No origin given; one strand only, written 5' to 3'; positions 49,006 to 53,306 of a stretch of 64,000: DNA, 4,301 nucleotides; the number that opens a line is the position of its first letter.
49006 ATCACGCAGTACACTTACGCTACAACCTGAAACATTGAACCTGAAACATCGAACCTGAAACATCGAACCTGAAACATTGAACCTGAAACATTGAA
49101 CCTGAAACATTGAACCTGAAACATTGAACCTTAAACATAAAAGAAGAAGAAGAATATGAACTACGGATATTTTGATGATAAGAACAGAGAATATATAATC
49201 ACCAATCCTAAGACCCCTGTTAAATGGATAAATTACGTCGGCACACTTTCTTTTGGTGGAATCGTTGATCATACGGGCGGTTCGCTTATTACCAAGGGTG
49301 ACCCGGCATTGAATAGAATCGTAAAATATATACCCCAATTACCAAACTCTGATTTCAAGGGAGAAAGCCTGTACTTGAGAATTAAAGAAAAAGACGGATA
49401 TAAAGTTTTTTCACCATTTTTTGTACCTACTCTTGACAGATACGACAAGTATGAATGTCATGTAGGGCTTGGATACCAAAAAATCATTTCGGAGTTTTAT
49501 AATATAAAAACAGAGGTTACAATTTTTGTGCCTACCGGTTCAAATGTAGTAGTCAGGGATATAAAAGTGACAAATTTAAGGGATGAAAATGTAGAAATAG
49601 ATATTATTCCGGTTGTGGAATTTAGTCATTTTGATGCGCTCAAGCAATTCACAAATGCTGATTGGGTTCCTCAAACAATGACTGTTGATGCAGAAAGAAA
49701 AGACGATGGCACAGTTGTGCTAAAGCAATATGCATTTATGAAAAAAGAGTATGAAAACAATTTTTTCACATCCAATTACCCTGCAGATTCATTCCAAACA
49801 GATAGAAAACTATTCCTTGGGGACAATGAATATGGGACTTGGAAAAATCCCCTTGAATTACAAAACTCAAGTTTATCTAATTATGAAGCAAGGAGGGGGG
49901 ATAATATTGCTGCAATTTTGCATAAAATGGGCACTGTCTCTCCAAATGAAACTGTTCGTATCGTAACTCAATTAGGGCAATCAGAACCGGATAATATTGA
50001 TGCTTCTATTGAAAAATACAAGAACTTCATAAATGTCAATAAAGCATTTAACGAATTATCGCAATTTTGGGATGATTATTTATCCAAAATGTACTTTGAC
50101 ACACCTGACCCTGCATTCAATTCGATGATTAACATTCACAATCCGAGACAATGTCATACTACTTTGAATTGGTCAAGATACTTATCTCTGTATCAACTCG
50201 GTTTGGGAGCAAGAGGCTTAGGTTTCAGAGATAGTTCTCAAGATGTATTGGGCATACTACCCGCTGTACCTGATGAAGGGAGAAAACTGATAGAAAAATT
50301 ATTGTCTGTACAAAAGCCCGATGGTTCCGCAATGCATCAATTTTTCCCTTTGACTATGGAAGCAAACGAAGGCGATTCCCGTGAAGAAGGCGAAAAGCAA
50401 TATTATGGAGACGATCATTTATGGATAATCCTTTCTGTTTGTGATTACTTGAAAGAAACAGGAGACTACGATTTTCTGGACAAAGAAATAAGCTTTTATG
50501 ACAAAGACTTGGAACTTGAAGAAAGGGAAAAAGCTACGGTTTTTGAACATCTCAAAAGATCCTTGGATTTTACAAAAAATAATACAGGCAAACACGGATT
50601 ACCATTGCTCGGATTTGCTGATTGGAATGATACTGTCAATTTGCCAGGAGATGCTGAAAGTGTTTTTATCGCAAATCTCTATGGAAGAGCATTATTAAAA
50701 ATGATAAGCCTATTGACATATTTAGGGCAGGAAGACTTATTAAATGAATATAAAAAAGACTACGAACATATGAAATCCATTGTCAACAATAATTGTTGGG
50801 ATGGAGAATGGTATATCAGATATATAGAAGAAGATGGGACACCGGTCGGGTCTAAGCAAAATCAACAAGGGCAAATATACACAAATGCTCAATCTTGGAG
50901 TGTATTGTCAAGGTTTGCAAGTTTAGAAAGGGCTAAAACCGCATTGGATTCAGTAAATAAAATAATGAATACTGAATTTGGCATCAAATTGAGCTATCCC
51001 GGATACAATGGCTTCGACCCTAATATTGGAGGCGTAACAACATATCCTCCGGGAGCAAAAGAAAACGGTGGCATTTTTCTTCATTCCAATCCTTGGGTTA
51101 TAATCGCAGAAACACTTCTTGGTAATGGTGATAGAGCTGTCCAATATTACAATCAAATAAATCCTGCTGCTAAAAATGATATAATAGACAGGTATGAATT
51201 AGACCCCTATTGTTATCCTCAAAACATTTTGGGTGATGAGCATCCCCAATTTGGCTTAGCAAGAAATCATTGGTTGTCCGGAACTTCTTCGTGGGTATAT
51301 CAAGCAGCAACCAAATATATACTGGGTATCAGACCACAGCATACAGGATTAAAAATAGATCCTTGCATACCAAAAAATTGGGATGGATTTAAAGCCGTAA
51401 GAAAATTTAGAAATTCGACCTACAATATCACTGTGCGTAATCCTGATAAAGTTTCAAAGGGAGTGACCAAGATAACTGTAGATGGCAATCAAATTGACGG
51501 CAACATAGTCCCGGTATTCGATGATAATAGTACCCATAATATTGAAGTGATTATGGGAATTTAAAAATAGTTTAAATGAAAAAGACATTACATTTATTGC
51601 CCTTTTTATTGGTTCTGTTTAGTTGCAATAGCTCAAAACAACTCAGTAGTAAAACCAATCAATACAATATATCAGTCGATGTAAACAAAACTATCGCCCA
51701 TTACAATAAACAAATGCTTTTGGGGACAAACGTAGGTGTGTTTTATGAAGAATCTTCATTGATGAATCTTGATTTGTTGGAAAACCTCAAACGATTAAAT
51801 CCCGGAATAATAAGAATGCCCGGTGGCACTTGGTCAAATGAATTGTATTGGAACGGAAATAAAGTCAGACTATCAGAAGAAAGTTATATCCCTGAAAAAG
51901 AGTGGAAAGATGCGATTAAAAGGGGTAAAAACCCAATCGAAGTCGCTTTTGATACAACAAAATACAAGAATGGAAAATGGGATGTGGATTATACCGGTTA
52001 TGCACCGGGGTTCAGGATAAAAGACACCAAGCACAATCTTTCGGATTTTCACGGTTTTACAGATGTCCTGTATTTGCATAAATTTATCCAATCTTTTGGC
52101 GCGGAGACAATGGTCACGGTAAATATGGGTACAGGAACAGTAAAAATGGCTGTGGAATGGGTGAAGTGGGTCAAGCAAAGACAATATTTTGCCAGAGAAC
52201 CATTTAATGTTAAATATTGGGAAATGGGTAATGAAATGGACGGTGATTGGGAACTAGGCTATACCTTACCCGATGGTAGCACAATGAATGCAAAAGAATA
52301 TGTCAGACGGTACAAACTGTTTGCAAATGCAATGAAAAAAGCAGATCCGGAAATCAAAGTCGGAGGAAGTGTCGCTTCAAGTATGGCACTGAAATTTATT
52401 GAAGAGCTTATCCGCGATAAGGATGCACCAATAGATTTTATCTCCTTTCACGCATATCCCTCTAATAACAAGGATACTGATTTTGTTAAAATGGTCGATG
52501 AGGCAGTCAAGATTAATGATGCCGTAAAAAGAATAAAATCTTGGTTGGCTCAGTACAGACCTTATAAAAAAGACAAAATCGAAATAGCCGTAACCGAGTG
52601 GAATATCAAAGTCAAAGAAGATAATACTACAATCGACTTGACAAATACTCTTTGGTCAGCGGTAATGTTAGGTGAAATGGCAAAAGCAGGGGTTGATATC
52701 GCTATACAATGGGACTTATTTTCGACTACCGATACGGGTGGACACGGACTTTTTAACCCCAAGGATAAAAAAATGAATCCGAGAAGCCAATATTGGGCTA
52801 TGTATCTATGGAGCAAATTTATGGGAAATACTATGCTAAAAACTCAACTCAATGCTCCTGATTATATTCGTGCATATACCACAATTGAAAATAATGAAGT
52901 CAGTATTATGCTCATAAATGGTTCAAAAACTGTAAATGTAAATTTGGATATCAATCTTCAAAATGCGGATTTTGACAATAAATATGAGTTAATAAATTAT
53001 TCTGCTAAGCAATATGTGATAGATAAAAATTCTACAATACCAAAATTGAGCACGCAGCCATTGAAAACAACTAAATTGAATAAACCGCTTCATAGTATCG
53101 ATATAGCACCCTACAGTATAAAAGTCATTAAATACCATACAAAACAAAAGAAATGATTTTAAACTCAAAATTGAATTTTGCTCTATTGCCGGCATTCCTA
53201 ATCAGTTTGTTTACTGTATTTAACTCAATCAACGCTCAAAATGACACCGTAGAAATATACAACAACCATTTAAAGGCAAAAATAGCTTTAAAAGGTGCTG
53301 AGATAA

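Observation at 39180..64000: PUL combining four sulfatases with two cytoplasmic GH94 phosphorylases: predicted pathway for a sulfated beta-glucoside polymer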

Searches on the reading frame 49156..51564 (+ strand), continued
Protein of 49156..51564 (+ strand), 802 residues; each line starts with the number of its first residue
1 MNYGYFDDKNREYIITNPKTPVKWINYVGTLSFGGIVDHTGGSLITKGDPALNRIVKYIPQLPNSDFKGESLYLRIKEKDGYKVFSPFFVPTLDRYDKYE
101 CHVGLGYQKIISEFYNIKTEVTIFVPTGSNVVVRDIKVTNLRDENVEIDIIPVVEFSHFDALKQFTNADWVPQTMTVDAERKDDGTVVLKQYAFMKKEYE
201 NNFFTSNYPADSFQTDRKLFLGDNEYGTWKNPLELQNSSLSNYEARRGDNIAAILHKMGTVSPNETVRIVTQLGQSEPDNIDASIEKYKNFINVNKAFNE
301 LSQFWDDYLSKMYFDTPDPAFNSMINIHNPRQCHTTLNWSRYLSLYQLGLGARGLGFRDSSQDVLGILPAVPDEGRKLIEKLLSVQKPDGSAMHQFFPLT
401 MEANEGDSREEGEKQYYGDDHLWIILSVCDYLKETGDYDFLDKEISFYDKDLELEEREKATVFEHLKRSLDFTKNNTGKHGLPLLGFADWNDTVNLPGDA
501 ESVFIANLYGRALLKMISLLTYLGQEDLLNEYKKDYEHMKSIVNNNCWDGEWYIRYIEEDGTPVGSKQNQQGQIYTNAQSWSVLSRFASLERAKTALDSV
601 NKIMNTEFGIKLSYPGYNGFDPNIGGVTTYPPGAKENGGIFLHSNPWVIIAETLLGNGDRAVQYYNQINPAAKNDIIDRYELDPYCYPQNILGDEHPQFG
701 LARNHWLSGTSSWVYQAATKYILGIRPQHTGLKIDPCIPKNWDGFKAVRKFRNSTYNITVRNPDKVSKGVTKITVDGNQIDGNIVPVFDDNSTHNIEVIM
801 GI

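Call 84: find_encoding_contigs(protein=P0059, flank=10000, max_places=1)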
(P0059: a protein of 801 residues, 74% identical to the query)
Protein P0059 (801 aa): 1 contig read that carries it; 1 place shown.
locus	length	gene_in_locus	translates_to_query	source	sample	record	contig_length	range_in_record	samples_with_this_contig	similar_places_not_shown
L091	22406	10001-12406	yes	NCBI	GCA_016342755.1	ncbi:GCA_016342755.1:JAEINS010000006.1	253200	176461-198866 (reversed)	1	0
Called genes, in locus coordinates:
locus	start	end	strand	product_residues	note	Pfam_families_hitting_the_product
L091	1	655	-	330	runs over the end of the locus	PF04041:Glyco_hydro_130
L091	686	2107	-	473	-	PF13347:MFS_2, PF07690:MFS_1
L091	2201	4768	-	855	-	PF22666:Glyco_hydro_2_N2, PF00703:Glyco_hydro_2, PF17786:Mannosidase_ig, PF17753:Ig_mannosidase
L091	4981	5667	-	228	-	PF00300:His_Phos_1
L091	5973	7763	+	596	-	PF00474:SSF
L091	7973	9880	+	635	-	PF08269:dCache_2, PF17200:sCache_2, PF17201:Cache_3-Cache_2, PF00672:HAMP, PF00015:MCPsignal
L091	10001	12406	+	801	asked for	PF06165:GH94_b-supersand, PF17167:Glyco_hydro_94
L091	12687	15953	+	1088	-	PF13088:BNR_2 (faint), PF14870:PSII_BNR (faint), PF25852:DUF6242_C (faint), PF02012:BNR (faint), PF15902:Sortilin-Vps10 (weak)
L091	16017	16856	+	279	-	PF00135:COesterase, PF20434:BD-FAE, PF07859:Abhydrolase_3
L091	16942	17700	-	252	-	PF00106:adh_short, PF08659:KR, PF13561:adh_short_C2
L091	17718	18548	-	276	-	PF04962:KduI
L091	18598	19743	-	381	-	PF16153:DUF4861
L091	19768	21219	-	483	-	PF03446:NAD_binding_2, PF00393:6PGD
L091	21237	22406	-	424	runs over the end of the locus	PF09861:Lar_N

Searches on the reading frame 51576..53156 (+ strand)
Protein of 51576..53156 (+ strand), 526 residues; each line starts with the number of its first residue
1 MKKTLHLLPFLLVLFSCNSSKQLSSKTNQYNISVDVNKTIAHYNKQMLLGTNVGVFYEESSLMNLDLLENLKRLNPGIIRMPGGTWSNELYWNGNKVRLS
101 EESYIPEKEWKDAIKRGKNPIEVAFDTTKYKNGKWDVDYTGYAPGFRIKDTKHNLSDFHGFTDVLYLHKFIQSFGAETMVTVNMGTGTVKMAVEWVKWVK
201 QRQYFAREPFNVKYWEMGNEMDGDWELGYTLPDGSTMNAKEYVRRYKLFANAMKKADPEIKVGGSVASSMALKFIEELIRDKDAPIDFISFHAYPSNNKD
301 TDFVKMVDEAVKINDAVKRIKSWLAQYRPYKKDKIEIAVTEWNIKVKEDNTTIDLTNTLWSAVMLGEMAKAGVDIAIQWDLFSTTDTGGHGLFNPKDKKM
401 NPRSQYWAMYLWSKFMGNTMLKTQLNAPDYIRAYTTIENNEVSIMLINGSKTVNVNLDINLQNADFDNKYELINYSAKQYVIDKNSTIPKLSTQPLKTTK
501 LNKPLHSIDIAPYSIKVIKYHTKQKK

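Call 3: search_protein_families(library=pfam, proteins=[window:51576-53156:+])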
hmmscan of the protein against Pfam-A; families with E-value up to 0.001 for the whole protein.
window:51576-53156:+ (526 aa): 2 families
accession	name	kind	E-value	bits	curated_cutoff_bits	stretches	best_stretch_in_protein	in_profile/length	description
PF01229.23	Glyco_hydro_39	-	8.8e-11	41.7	26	1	235-328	166-262/472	Glycosyl hydrolases family 39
PF12891.13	Glyco_hydro_44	-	2.7e-06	27.9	25.1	1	190-288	96-192/223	Glycoside hydrolase family 44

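Call 14: search_solved_structures(query=window:51576-53156:+, max_evalue=0.01)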
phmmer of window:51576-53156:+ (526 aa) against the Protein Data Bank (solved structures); distinct sequences matched with E-value up to 0.01: 32.
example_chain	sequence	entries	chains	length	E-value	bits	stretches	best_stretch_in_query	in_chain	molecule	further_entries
4atw_A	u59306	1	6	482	5e-21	78.2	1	169-351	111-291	ALPHA-L-ARABINOFURANOSIDASE DOMAIN PROTEIN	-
3ug3_A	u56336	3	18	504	5.5e-21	78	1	169-351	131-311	Alpha-L-arabinofuranosidase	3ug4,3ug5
3s2c_A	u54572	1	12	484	5.7e-21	78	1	169-351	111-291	Alpha-N-arabinofuranosidase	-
5o7z_A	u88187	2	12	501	1.7e-14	56.6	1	169-355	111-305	Intracellular exo-alpha-(1->5)-L-arabinofuranosidase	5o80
2c7f_A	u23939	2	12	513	2.1e-14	56.3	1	169-355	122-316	ALPHA-L-ARABINOFURANOSIDASE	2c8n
5o81_A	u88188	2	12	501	1.1e-13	54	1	169-355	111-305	Intracellular exo-alpha-(1->5)-L-arabinofuranosidase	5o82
1pz3_A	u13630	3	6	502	3.4e-11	45.7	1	172-346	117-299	Alpha-L-arabinofuranosidase | Intracellular exo-alpha-(1->5)-L-arabinofuranosidase | GH51 a-l-arabinofuranosidase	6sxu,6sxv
1pz2_A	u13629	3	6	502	2.2e-10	43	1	172-346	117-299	Alpha-L-arabinofuranosidase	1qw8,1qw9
2y2w_A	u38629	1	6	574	1.1e-09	40.8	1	168-297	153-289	ARABINOFURANOSIDASE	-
8i0a_A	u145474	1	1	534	6.3e-08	34.9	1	177-264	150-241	alpha-L-arabinofuranosidase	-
2bfg_A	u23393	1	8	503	8.1e-07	31.3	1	237-367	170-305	BETA-XYLOSIDASE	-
2bs9_A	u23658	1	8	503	8.7e-07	31.2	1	237-367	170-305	BETA-XYLOSIDASE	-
1w91_A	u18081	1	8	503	8.7e-07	31.2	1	237-367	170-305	BETA-XYLOSIDASE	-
1px8_A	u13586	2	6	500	7.3e-06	28.1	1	238-379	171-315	Beta-xylosidase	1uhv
2vrk_A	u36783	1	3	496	4.4e-05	25.6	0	171-254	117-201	ALPHA-L-ARABINOFURANOSIDASE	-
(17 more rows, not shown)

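Call 70: search_protein_families(library=ncbifam, proteins=[window:51576-53156:+], max_evalue=0.00001)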
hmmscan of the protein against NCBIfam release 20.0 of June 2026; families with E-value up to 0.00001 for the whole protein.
window:51576-53156:+ (526 aa): 1 family
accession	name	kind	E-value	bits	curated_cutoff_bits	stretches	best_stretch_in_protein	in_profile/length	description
NF051901.1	ArabsyFurArfAAgro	equivalog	1.3e-18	67.2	625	1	169-352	111-302/502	arabinosylfuranosidase ArfA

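Call 71: find_homologous_proteins(query=window:51576-53156:+, max_evalue=1e-10)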
Query window:51576-53156:+ (526 aa): 111 proteins with E <= 1e-10 among 8000 candidates.
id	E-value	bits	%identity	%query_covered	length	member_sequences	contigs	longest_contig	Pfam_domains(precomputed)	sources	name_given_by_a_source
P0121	0.0e+0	1038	87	99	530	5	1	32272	PF12891.14,PF01229.23,PF22848.3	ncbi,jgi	-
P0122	2.2e-255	866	72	99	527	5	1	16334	PF12891.14,PF01229.23,PF22848.3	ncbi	-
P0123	9.3e-232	788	65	99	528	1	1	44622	PF12891.14,PF01229.23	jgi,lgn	-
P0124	1.1e-231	788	67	94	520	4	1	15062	PF12891.14,PF01229.23,PF22848.3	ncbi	-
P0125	1.7e-231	787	65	98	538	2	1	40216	PF12891.14,PF01229.23,PF22848.3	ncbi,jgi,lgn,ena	-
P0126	9.0e-229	779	66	94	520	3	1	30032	PF12891.14,PF01229.23,PF22848.3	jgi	-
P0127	5.5e-228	776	64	98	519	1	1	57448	PF12891.14,PF01229.23,PF22848.3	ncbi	-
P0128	1.3e-227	775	65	98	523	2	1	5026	PF12891.14,PF01229.23,PF22848.3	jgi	-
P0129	2.3e-225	767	66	94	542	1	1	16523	PF12891.14,PF01229.23,PF22848.3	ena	-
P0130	2.3e-225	767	66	97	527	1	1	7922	PF12891.14,PF01229.23,PF22848.3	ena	-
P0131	3.9e-225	767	65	98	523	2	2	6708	PF12891.14,PF01229.23,PF22848.3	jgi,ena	-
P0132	6.6e-225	766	64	96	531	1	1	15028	PF12891.14,PF01229.23,PF22848.3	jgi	-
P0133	2.5e-224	764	64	98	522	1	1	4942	PF12891.14,PF01229.23,PF22848.3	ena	-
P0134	7.9e-224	762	63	96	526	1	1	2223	PF01229.23,PF22848.3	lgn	-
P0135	5.1e-223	760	65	98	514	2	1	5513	PF01229.23,PF22848.3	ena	-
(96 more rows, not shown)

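Call 85: predict_structure(alignment_id=A3)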
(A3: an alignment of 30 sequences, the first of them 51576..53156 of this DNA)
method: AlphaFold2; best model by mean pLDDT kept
length: 526 residues; sequences in the alignment: 30
mean_pLDDT: 89.3   pTM: 0.88
mean pLDDT of the five models: 89.3, 86.1, 85.2, 85.0, 85.0
residues with pLDDT >= 90: 382; 70-90: 87; 50-70: 37; < 50: 20
segments of 3 or more residues with pLDDT < 50: 1-4, 15-26
pLDDT, mean of each block of 10 residues (from residue 1): 47 48 56 95 97 91 96 96 76 87 62 77 83 89 88 85 90 95 93 92 65 93 91 94 98 97 94 97 98 94 96 98 98 97 95 97 98 96 93 96 98 98 97 96 97 95 81 98 96 96 82 97 67
secondary structure, 60 per line:
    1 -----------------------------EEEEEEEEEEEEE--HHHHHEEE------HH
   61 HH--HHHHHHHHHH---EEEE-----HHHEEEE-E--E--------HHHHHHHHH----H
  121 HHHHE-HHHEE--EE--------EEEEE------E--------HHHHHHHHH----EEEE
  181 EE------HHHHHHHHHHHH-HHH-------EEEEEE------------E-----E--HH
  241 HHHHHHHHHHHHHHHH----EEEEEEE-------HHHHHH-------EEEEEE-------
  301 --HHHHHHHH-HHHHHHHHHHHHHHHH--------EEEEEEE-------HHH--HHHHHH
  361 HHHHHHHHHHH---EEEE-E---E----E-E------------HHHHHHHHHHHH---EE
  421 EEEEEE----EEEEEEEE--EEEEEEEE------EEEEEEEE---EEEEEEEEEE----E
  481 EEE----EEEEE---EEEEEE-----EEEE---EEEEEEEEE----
elements in order: E30-42 H45-49 E50-52 H59-62 H65-74 E78-81 E90-93 H107-115 H120-124 E144-148 H164-172 E177-182 H189-200 E212-217 H239-256 E261-267 H275-280 E288-293 H303-310 H312-327 E336-342 H355-371 E375-378 H404-415 E419-426 E431-438 E441-448 E455-462 E466-475 E480-483 E488-492 E496-501 E507-510 E514-522

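Call 87: fold_search(model_id=the predicted structure, library=pdb)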
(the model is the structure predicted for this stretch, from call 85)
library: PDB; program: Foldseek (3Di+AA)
matches with E <= 10: 1663; with E <= 0.001: 593
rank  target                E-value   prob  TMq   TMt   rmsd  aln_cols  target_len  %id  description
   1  3ug3_A                1.3e-31  1.00  0.64  0.69   6.3       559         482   20  Crystal structure of alpha-L-arabinofuranosidase from Thermotoga maritima ligand free form (released 2012-03-07)
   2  3ug3_D                1.7e-31  1.00  0.64  0.70   6.3       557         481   19  Crystal structure of alpha-L-arabinofuranosidase from Thermotoga maritima ligand free form (released 2012-03-07)
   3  3ug3_C                1.9e-31  1.00  0.66  0.71   6.1       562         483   19  Crystal structure of alpha-L-arabinofuranosidase from Thermotoga maritima ligand free form (released 2012-03-07)
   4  3s2c_A                2.5e-31  1.00  0.68  0.73   5.4       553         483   19  Structure of the thermostable GH51 alpha-L-arabinofuranosidase from Thermotoga petrophila RKU-1 (released 2012-02-01)
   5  3ug4_C                6.4e-31  1.00  0.64  0.69   6.8       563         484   19  Crystal structure of alpha-L-arabinofuranosidase from Thermotoga maritima arabinose complex (released 2012-03-07)
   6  3s2c_J                1.9e-30  1.00  0.67  0.73   5.0       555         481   20  Structure of the thermostable GH51 alpha-L-arabinofuranosidase from Thermotoga petrophila RKU-1 (released 2012-02-01)
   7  4atw_A                1.9e-28  1.00  0.66  0.72   5.4       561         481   19  The crystal structure of Arabinofuranosidase (released 2012-05-23)
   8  2vrk_A                2.1e-26  1.00  0.63  0.67   7.5       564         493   16  Structure of a seleno-methionyl derivative of wild type arabinofuranosidase from Thermobacillus xylanilyticus (released 2008-07-01)
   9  2c8n_A                2.4e-26  1.00  0.64  0.67   5.9       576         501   17  The Structure of a family 51 arabinofuranosidase, Araf51, from Clostridium thermocellum in complex with 1,3-linked ara (released 2005-12-14)
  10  8i0a                  3.2e-26  1.00  0.64  0.64   6.5       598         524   15  Structure of alpha-L-Arabinofuranosidase from Trametes hirsuta (released 2023-09-27)
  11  6zt8_A                4.5e-26  1.00  0.65  0.69   6.0       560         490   15  X-ray structure of mutated arabinofuranosidase (released 2021-02-10)
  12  6zt6_A                5.7e-26  1.00  0.64  0.68   6.2       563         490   16  X-ray structure of mutated arabinofuranosidase (released 2021-02-10)
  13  2c8n_B                1.3e-25  1.00  0.64  0.67   5.7       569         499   17  The Structure of a family 51 arabinofuranosidase, Araf51, from Clostridium thermocellum in complex with 1,3-linked ara (released 2005-12-14)
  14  2c7f_B                1.5e-25  1.00  0.66  0.70   5.2       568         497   17  The Structure of a family 51 arabinofuranosidase, Araf51, from Clostridium thermocellum in complex with 1,5-alpha-L-Ar (released 2005-12-14)
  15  6zt9_B                1.6e-25  1.00  0.65  0.69   6.0       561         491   16  X-ray structure of mutated arabinofuranosidase (released 2021-02-10)
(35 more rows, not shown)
